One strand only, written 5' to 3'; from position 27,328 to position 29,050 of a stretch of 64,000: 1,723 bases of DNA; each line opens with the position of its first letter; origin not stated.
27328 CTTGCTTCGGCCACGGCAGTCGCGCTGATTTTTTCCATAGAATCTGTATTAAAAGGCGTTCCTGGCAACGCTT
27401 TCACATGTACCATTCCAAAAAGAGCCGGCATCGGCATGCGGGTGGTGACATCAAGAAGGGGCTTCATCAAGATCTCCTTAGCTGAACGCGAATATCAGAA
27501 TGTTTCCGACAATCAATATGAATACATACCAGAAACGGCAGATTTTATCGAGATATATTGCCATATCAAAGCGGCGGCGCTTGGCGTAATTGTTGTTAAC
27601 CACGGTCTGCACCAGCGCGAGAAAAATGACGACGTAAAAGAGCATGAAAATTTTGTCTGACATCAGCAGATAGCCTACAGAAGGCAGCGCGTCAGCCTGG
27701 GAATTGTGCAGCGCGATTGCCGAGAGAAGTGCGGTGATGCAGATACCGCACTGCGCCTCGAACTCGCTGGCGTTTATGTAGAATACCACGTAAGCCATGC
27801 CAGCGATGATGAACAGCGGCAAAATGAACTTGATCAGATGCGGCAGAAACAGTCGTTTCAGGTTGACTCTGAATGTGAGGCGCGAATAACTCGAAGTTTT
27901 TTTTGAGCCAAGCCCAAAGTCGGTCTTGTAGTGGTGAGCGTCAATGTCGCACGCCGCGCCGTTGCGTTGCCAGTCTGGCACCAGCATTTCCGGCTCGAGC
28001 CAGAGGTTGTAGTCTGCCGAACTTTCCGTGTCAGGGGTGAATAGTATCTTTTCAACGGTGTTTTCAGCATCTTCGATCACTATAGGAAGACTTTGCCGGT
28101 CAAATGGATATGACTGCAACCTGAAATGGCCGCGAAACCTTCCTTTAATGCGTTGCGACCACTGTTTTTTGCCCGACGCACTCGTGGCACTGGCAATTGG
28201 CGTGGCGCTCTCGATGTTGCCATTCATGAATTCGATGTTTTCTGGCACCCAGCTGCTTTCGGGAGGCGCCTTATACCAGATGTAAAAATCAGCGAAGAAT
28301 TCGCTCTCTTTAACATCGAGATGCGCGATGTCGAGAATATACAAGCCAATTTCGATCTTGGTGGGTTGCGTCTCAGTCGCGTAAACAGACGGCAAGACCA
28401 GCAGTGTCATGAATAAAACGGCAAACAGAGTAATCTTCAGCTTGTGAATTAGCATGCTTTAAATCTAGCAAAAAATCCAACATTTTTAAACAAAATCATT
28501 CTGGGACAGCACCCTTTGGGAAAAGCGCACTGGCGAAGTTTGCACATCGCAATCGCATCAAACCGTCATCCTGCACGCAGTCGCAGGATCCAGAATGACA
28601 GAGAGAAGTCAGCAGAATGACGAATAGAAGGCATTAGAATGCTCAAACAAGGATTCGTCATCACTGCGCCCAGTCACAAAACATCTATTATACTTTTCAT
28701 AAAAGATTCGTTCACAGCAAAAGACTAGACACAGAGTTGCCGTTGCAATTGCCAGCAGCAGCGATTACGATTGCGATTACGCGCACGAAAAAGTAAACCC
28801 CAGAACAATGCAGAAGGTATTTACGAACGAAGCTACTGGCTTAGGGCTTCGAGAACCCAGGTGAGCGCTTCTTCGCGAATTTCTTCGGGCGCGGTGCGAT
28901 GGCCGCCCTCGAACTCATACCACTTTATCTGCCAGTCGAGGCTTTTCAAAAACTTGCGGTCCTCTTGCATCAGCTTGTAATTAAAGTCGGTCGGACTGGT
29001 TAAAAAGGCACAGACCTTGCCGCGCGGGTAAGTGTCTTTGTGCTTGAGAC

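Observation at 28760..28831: Dispersed ~80-nt intergenic element present twice in the window (28760..28831 and 49989..50068), with a conserved 17-mer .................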

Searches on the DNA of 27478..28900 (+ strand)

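Call 72: search_rna_families(source=window, start=28450, end=28900, threshold=evalue, max_evalue=5)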
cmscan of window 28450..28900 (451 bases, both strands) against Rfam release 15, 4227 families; matches with E-value up to 5: 1.
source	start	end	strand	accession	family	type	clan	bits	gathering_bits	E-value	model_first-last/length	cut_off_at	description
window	28614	28666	+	RF01175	snoU83D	Gene; snRNA; snoRNA; CD-box;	-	16.6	55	2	1-81/81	no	Small nucleolar RNA U83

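Call 75: search_dna_similar(query=window:28688-28845:+, collection=plasmids, mode=distant, max_evalue=0.01, max_rows=5)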
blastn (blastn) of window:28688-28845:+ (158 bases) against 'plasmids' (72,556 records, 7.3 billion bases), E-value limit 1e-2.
No match.

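Call 79: search_rna_families(sources=[L057, L049, L089, L087], threshold=gathering)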
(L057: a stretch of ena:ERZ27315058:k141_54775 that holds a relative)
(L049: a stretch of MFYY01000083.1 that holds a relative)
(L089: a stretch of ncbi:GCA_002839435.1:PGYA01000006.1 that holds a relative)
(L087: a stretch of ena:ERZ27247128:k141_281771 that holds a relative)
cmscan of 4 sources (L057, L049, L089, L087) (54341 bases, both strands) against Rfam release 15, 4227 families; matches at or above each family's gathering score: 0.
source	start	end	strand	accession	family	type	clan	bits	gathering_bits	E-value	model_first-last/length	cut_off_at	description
